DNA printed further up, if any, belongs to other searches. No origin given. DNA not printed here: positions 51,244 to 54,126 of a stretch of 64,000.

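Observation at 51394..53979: Single polypeptide fusing a complete polytopic (WecA/MraY-type) and a complete monotopic (WbaP-type) phosphoglycosyltransferase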

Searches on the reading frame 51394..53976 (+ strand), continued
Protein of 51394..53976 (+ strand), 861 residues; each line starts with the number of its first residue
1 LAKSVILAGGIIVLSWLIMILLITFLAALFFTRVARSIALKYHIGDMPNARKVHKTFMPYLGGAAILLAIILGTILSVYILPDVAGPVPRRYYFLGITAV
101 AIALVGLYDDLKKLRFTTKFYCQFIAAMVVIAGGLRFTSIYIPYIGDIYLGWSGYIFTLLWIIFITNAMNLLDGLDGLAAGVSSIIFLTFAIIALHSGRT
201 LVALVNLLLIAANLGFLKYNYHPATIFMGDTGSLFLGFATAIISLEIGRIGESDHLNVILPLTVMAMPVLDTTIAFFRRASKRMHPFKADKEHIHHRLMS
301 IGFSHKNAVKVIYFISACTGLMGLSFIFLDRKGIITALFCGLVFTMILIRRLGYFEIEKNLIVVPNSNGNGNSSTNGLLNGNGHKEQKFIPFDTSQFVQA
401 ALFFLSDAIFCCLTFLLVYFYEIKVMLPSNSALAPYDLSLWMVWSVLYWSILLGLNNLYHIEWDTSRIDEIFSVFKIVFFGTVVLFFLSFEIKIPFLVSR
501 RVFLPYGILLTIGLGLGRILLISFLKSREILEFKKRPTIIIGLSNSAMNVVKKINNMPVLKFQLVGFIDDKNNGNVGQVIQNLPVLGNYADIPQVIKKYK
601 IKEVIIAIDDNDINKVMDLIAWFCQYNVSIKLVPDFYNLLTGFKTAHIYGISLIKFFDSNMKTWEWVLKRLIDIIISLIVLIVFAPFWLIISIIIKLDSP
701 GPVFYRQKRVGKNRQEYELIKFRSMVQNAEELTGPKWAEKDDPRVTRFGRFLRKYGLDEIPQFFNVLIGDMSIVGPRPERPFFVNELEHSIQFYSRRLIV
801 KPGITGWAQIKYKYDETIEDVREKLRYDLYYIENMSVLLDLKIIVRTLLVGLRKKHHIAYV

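Call 62: search_protein_families(library=pfam, proteins=[P0134, P0168, P0182, P0194, P0270, P0141, P0143, P0156, P0211, P0157], max_evalue=0.001)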
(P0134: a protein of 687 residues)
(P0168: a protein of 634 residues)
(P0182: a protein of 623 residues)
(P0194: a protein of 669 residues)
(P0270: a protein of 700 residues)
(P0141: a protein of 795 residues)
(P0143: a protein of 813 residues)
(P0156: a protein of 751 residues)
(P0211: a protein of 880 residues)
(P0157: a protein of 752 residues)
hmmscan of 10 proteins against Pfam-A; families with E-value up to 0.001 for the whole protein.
P0134 (687 aa): 2 families
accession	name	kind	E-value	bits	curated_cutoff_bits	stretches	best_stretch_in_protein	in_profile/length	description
PF00953.26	Glycos_transf_4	-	7.4e-40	137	27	1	85-237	3-158/160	Glycosyl transferase family 4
PF13727.12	CoA_binding_3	-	2.3e-07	31.5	25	1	449-596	25-165/175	CoA-binding domain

P0168 (634 aa): 3 families
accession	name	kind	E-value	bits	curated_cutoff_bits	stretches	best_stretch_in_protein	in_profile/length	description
PF00953.26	Glycos_transf_4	-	8.4e-44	149.8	27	1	86-240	2-159/160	Glycosyl transferase family 4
PF13727.12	CoA_binding_3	-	8.1e-09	36.2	25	1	465-618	24-169/175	CoA-binding domain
PF17836.7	PglD_N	-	4.9e-05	24.2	23.4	1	528-590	1-58/78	PglD N-terminal domain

P0182 (623 aa): 3 families
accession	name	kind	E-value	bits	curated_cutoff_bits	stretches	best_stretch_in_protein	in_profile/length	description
PF00953.26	Glycos_transf_4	-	5.4e-41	140.7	27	1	82-236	2-159/160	Glycosyl transferase family 4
PF13727.12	CoA_binding_3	-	5.7e-10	39.9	25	1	438-590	4-148/175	CoA-binding domain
PF17836.7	PglD_N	-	2e-06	28.7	23.4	1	521-592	1-66/78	PglD N-terminal domain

P0194 (669 aa): 3 families
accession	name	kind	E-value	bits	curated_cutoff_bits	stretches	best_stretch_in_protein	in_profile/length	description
PF00953.26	Glycos_transf_4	-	1.3e-41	142.7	27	1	87-241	3-159/160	Glycosyl transferase family 4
PF13727.12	CoA_binding_3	-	2.1e-12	47.8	25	1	450-599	9-151/175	CoA-binding domain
PF17836.7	PglD_N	-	9.6e-06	26.5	23.4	1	527-581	1-50/78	PglD N-terminal domain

P0270 (700 aa): 2 families
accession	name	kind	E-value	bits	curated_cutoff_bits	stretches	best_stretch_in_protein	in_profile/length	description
PF00953.26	Glycos_transf_4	-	1.2e-42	146.1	27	1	79-233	3-159/160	Glycosyl transferase family 4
PF13727.12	CoA_binding_3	-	6.3e-06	26.8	25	1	435-603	4-160/175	CoA-binding domain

P0141 (795 aa): 3 families
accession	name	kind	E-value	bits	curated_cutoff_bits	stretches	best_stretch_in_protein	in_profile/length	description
PF00953.26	Glycos_transf_4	-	5.3e-34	117.9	27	1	76-221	2-158/160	Glycosyl transferase family 4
PF02397.22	Bac_transf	-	1.8e-32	112.8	27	1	613-792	1-177/179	Bacterial sugar transferase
PF13727.12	CoA_binding_3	-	1.1e-10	42.3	25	1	393-578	2-175/175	CoA-binding domain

P0143 (813 aa): 2 families
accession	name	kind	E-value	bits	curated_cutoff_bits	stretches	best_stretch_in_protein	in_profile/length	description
PF02397.22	Bac_transf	-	7.3e-68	228.1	27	1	625-808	1-178/179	Bacterial sugar transferase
PF13727.12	CoA_binding_3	-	4.2e-23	82.7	25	1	408-589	3-175/175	CoA-binding domain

P0156 (751 aa): 7 families
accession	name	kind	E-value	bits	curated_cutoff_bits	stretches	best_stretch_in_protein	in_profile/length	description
PF02397.22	Bac_transf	-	1.6e-67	226.9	27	1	563-746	1-178/179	Bacterial sugar transferase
PF00535.33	Glycos_transf_2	-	3.1e-27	96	23.3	1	23-185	1-157/168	Glycosyl transferase family 2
PF13727.12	CoA_binding_3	-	2e-23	83.8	25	1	347-527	3-175/175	CoA-binding domain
PF13641.12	Glyco_tranf_2_3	-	7.5e-21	75.6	27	1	20-251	1-218/230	Glycosyltransferase like family 2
PF13632.12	Glyco_trans_2_3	-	3e-09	37.4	27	1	101-343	1-189/198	Glycosyl transferase family group 2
PF10111.15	Glyco_tranf_2_2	-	2.7e-07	30.8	27.3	1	50-231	29-203/276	Glycosyltransferase like family 2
PF20691.3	TAGT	-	0.00043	20.7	27.5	0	24-244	3-197/205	TET-Associated Glycosyltransferase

P0211 (880 aa): 3 families
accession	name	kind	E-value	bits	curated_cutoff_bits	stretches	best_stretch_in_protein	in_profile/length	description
PF02397.22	Bac_transf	-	1.2e-99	331.6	27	2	687-874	1-178/179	Bacterial sugar transferase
PF13727.12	CoA_binding_3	-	1e-31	110.7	25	2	486-651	13-175/175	CoA-binding domain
PF01408.29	GFO_IDH_MocA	-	2.3e-05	25.5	24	0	556-638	2-84/120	Oxidoreductase family, NAD-binding Rossmann fold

P0157 (752 aa): 3 families
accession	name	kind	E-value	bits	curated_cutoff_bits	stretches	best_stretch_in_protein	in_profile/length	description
PF00953.26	Glycos_transf_4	-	1.2e-29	103.8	27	1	76-222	2-159/160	Glycosyl transferase family 4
PF02397.22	Bac_transf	-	1.8e-26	93.2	27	1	651-739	87-175/179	Bacterial sugar transferase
PF13727.12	CoA_binding_3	-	0.0003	21.3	25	1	415-506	28-109/175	CoA-binding domain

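Call 63: list_cluster_members(proteins=[P0134, P0168, P0182, P0194, P0270, P0129, P0130, P0131, P0135, P0138])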
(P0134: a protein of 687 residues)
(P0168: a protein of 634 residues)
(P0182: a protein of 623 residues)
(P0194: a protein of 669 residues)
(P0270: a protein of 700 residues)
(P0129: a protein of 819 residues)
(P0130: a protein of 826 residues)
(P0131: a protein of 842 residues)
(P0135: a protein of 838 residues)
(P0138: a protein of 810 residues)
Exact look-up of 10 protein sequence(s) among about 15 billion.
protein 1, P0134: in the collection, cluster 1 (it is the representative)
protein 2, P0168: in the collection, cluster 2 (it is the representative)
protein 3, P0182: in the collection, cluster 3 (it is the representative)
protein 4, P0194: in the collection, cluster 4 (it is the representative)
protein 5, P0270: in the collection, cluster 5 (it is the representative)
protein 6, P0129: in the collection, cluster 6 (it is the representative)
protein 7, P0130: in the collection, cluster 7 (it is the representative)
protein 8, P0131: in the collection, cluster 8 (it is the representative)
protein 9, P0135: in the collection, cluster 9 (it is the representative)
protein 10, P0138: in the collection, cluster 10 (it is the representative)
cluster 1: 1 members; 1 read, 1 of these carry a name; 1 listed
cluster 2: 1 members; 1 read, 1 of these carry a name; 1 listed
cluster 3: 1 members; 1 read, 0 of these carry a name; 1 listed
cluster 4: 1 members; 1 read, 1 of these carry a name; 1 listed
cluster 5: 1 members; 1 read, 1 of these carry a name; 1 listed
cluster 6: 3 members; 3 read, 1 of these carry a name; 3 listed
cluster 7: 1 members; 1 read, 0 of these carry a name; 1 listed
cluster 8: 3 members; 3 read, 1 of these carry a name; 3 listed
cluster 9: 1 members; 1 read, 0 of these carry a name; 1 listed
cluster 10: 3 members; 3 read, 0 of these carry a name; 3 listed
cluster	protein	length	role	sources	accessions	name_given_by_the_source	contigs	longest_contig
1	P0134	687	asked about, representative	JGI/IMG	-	UDP-GlcNAc:undecaprenyl-phosphate GlcNAc-1-phosphate transferase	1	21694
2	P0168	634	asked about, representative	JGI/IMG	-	UDP-GlcNAc:undecaprenyl-phosphate/decaprenyl-phosphate GlcNAc-1-phosphate transferase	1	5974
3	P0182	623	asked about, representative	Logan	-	-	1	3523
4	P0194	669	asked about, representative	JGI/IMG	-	UDP-GlcNAc:undecaprenyl-phosphate/decaprenyl-phosphate GlcNAc-1-phosphate transferase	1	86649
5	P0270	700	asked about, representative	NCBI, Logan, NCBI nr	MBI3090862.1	MAG: hypothetical protein HYY96_09365 [Candidatus Tectomicrobia bacterium] | hypothetical protein [Candidatus Tectomicrobia bacterium]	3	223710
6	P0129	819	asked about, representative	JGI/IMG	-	-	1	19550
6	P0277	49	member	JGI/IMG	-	hypothetical protein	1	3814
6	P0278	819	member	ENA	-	-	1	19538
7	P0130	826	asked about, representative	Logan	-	-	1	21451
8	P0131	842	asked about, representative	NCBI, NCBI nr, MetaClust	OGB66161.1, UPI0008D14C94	MAG: hypothetical protein A2Y94_01685 [Caldithrix sp. RBG_13_44_9] | status=active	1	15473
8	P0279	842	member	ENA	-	-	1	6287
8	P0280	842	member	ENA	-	-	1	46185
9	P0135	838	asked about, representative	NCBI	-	-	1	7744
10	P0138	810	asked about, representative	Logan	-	-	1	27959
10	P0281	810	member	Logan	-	-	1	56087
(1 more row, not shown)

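Call 71: find_encoding_contigs(protein=P0132, flank=8000, max_places=2)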
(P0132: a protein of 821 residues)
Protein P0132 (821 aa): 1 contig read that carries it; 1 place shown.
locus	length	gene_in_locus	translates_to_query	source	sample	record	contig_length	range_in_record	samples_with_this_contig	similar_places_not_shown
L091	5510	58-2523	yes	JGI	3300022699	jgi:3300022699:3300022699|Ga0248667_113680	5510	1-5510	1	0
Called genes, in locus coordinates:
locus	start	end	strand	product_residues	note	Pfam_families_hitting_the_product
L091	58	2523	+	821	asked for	PF00953:Glycos_transf_4, PF13727:CoA_binding_3, PF02397:Bac_transf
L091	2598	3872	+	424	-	PF02403:Seryl_tRNA_N, PF00587:tRNA-synt_2b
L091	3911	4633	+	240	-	PF01553:Acyltransferase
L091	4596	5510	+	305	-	?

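Call 82: find_homologous_proteins(query=P0132, max_evalue=1e-50)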
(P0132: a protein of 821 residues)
Query P0132 (821 aa): 14 proteins with E <= 1e-50 among 8000 candidates.
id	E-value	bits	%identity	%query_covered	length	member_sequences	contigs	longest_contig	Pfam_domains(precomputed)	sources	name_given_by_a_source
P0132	0.0e+0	1773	100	100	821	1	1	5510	PF13727.13,PF00953.27,PF02397.23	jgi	-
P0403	0.0e+0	1182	68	100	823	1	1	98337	PF13727.13,PF00953.27,PF02397.23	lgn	-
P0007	1.8e-244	832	48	94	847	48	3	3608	PF13727.13,PF00953.27,PF02397.23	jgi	jgi:exopolysaccharide biosynthesis polyprenyl glycosylphosphotransferase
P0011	2.1e-244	832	47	99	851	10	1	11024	PF13727.13,PF00953.27,PF02397.23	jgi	-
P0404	7.2e-244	830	50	95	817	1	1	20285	PF13727.13,PF02397.23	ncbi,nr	ncbi:MAG: exopolysaccharide biosynthesis polyprenyl glycosylphosphotransferase [Candidatus Marinimic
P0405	1.8e-243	829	53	86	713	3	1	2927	PF13727.13,PF02397.23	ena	-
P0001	2.1e-239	816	45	100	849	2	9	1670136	PF13727.13,PF00953.27,PF02397.23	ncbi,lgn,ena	-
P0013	5.1e-237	808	48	95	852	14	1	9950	PF13727.13,PF00953.27,PF02397.23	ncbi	-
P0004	8.3e-237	807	46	95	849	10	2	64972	PF13727.13,PF00953.27,PF02397.23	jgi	-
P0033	8.4e-219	747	44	95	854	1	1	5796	PF13727.13,PF00953.27,PF02397.23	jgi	jgi:exopolysaccharide biosynthesis polyprenyl glycosylphosphotransferase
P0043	3.4e-197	676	53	67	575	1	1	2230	PF13727.13,PF02397.23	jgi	jgi:exopolysaccharide biosynthesis polyprenyl glycosylphosphotransferase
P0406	1.8e-97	346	39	54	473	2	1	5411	PF13727.13,PF02397.23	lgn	-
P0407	4.6e-61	226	36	38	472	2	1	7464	PF13727.13,PF02397.23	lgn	-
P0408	3.8e-56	209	33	56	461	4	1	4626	PF13727.13,PF02397.23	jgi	jgi:exopolysaccharide biosynthesis polyprenyl glycosylphosphotransferase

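Call 85: find_encoding_contigs(protein=P0194, flank=6000, max_places=1)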
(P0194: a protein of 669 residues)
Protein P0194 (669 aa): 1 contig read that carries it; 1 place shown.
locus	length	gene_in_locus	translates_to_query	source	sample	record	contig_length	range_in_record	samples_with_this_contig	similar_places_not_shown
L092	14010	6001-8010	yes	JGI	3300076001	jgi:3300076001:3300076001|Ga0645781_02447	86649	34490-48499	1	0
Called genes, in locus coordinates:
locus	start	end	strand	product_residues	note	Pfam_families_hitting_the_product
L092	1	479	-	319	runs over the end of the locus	-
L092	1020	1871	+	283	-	PF14394:DUF4423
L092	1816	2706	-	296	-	-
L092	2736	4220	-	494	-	-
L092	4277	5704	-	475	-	-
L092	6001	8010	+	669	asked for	PF00953:Glycos_transf_4, PF13727:CoA_binding_3, PF17836:PglD_N (weak)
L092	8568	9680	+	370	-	PF03308:MeaB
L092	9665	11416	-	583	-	PF07695:7TMR-DISM_7TM, PF00990:GGDEF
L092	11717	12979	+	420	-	PF00563:EAL, PF08668:HDOD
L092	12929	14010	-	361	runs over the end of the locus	-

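Call 86: find_encoding_contigs(protein=P0270, flank=6000, max_places=1)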
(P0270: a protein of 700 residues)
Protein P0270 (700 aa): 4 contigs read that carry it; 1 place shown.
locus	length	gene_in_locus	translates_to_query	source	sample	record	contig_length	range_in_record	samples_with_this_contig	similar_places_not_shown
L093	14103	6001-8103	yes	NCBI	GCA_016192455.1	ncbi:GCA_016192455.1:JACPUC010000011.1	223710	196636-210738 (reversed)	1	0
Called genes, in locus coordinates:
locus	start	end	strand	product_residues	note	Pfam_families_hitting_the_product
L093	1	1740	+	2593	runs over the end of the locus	-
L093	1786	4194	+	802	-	PF02706:Wzz, PF13807:GNVR, PF10609:ParA, PF13614:AAA_31, PF01656:CbiA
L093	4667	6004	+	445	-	PF13579:Glyco_trans_4_4, PF13439:Glyco_transf_4, PF00534:Glycos_transf_1, PF13692:Glyco_trans_1_4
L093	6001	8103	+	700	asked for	PF00953:Glycos_transf_4, PF13727:CoA_binding_3 (weak)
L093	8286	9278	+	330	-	PF01073:3Beta_HSD, PF01370:Epimerase, PF02719:Polysacc_synt_2 (weak), PF04321:RmlD_sub_bind, PF07993:NAD_binding_4 (faint), PF13460:NAD_binding_10, PF16363:GDP_Man_Dehyd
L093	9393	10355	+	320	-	PF01061:ABC2_membrane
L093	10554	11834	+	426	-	PF00005:ABC_tran, PF13304:AAA_21 (faint), PF14524:Wzt_C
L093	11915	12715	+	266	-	PF13489:Methyltransf_23, PF08241:Methyltransf_11, PF08242:Methyltransf_12 (weak), PF13649:Methyltransf_25 (weak)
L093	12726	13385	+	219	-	PF08241:Methyltransf_11 (weak)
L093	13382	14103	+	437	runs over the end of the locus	PF01075:Glyco_transf_9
